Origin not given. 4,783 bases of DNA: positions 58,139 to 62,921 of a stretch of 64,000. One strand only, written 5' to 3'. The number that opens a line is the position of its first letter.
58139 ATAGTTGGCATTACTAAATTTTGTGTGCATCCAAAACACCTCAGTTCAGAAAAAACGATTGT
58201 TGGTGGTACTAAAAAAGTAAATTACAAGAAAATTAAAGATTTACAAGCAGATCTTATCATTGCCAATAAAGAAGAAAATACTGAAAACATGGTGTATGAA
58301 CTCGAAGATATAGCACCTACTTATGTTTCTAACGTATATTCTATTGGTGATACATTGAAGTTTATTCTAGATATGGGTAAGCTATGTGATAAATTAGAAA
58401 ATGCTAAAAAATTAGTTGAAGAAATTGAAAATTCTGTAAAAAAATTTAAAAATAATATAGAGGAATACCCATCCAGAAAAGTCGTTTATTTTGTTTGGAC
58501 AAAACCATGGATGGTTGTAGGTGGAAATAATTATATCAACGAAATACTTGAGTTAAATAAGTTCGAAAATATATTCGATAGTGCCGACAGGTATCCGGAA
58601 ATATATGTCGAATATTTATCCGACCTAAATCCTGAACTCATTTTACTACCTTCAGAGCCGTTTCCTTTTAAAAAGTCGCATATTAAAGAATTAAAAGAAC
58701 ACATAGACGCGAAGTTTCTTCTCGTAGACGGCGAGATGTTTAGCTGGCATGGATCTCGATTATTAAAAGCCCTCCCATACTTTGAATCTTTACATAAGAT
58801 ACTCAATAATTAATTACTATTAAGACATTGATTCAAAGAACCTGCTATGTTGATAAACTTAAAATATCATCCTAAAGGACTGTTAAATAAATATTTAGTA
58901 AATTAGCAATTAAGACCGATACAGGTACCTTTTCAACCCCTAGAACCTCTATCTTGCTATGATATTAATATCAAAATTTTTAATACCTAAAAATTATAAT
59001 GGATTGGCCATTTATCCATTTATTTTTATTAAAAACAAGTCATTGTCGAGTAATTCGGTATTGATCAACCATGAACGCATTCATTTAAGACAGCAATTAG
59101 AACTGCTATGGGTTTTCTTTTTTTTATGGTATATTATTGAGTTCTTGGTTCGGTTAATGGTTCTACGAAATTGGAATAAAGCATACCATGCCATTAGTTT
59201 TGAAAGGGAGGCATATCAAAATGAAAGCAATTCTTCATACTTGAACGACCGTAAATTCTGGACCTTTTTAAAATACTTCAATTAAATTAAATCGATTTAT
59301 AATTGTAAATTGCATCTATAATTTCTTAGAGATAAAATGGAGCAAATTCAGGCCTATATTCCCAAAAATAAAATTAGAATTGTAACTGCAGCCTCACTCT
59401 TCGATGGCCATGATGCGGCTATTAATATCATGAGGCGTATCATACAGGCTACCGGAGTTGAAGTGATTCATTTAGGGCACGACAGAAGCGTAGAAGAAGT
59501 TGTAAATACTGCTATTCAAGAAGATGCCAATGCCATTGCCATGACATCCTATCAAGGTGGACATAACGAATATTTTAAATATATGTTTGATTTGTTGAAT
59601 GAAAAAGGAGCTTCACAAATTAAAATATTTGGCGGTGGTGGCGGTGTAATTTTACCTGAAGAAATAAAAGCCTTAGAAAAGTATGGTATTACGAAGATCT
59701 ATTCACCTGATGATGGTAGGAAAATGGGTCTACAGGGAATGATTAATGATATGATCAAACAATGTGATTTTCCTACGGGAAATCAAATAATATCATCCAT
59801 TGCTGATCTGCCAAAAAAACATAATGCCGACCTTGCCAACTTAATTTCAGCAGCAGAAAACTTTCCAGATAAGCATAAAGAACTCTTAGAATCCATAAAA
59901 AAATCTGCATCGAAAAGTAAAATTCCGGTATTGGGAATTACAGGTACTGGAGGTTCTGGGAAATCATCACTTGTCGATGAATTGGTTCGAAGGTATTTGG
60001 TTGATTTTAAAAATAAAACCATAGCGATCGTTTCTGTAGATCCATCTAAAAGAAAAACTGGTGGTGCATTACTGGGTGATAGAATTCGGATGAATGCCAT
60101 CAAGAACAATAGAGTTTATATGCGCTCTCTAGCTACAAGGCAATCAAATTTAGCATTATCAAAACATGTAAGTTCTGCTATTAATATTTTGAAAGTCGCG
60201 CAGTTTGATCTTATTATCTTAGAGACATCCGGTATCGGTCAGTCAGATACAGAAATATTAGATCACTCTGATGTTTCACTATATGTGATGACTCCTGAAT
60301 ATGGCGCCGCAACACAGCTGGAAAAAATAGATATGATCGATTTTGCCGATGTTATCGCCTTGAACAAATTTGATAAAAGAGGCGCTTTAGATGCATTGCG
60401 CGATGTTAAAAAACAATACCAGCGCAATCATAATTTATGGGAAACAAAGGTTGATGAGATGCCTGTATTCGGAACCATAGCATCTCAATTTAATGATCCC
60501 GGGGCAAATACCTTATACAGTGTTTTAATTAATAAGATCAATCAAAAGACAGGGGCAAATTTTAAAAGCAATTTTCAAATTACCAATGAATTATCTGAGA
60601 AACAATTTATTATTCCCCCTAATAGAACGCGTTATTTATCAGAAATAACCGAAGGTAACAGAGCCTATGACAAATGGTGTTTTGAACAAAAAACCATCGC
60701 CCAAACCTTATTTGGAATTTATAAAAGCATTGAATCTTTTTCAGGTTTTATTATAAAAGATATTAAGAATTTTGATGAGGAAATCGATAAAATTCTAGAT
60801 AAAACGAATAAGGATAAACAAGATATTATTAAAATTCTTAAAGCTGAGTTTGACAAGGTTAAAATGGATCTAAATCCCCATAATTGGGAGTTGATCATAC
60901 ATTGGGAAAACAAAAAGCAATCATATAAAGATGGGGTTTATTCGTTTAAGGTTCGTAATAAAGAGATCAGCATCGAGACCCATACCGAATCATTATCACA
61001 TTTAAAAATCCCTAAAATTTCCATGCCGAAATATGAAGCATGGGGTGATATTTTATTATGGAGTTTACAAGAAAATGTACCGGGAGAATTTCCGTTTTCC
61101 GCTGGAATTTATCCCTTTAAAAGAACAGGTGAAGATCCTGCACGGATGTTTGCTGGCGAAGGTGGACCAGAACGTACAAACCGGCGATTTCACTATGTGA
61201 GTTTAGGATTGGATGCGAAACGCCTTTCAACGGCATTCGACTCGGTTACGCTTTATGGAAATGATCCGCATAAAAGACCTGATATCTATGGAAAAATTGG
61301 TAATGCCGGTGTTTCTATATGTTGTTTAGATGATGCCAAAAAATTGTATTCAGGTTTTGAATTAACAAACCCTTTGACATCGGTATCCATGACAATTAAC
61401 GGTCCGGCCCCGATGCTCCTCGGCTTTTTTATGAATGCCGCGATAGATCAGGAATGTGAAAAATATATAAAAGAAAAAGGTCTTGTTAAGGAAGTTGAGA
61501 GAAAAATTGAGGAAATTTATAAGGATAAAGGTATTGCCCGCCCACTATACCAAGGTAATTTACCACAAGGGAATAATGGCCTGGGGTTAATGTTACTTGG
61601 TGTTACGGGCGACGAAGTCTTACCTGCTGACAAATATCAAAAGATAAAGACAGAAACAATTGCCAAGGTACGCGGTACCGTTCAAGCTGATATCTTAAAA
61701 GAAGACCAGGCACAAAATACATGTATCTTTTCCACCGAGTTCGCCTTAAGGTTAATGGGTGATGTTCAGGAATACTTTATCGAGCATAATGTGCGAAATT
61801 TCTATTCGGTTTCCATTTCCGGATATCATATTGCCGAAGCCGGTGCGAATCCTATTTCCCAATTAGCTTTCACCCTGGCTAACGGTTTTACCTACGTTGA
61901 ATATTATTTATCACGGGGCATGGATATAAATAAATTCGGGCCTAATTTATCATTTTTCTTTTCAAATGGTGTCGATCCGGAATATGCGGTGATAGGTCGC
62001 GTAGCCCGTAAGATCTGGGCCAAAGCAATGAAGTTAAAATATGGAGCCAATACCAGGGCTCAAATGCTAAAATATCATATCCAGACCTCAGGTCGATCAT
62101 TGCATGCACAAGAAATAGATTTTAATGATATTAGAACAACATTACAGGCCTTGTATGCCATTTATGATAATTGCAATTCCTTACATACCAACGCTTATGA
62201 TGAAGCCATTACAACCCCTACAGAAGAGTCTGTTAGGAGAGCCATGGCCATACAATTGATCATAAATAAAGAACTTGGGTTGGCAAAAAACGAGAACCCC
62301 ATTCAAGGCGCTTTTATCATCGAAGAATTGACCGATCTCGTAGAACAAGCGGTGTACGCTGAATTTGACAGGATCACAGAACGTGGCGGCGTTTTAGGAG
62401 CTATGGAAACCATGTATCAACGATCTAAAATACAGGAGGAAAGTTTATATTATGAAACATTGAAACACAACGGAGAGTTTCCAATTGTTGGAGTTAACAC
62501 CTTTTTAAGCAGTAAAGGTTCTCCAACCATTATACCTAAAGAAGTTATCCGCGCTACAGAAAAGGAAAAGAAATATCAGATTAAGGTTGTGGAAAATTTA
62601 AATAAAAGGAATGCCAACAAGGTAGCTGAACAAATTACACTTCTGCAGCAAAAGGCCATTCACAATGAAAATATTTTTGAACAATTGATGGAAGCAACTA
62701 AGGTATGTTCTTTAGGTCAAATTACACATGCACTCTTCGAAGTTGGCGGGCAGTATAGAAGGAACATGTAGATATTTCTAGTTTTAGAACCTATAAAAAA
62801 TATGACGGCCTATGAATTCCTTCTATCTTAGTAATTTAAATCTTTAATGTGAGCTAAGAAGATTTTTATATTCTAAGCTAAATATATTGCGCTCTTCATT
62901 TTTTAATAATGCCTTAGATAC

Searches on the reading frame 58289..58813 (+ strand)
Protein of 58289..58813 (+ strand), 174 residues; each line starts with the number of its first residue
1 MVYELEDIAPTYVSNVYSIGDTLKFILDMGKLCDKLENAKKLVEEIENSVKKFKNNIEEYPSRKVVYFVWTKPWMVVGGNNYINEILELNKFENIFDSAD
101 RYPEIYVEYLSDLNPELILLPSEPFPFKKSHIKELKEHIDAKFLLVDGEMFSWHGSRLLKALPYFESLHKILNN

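Call 45: search_protein_families(library=pfam, proteins=[window:58289-58813:+], max_evalue=0.00001)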
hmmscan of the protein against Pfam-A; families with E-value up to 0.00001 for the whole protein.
window:58289-58813:+ (174 aa): 1 family
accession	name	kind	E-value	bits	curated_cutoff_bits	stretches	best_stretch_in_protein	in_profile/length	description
PF01497.23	Peripla_BP_2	-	1.9e-10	41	27.5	1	5-139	77-211/235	Periplasmic binding protein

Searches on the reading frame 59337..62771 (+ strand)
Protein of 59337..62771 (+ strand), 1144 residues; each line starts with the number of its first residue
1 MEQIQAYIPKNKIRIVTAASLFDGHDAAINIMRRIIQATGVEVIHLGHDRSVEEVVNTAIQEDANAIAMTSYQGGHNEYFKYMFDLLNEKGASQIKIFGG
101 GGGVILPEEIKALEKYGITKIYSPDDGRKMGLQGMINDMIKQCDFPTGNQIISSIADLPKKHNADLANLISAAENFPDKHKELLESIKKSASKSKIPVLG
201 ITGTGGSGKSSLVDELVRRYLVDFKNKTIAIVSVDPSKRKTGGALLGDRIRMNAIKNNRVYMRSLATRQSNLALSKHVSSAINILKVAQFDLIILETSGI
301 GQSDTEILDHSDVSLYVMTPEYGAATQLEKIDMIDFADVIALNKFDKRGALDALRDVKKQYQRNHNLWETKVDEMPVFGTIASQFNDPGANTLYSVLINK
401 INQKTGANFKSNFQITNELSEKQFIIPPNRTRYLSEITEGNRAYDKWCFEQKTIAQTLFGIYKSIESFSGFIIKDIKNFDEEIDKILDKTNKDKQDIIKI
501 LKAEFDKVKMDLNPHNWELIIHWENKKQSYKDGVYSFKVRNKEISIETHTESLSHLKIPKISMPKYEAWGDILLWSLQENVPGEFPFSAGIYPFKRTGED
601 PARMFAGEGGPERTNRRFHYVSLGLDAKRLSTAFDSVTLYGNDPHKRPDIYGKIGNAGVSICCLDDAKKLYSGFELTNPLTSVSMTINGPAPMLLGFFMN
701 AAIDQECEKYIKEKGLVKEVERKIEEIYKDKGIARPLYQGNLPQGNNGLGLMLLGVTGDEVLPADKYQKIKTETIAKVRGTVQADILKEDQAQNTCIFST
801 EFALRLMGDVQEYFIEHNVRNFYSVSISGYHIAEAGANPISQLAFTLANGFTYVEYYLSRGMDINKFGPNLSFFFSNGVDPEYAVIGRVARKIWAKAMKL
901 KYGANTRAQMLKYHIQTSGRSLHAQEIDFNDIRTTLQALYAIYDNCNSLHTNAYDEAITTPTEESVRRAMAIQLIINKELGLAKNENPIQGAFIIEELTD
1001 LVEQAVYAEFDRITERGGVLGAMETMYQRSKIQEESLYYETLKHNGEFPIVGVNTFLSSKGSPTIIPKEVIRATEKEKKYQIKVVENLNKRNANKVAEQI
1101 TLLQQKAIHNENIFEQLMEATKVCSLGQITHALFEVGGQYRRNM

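Call 45: search_protein_families(library=pfam, proteins=[window:59337-62771:+], max_evalue=0.00001)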
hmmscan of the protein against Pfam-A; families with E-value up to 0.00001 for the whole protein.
window:59337-62771:+ (1144 aa): 4 families
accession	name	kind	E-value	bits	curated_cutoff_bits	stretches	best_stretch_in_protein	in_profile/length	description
PF01642.28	MM_CoA_mutase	-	1.3e-112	377.4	22.1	2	773-1137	150-511/512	Methylmalonyl-CoA mutase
PF03308.22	MeaB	-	1.4e-39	136.2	23.1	1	170-372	5-213/273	Methylmalonyl Co-A mutase-associated GTPase MeaB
PF02310.24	B12-binding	-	3e-13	50.1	32.1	1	14-110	2-98/121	B12 binding domain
PF02492.25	cobW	-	8.3e-08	32.4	20.7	1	197-363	1-171/180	CobW/HypB/UreG, nucleotide-binding domain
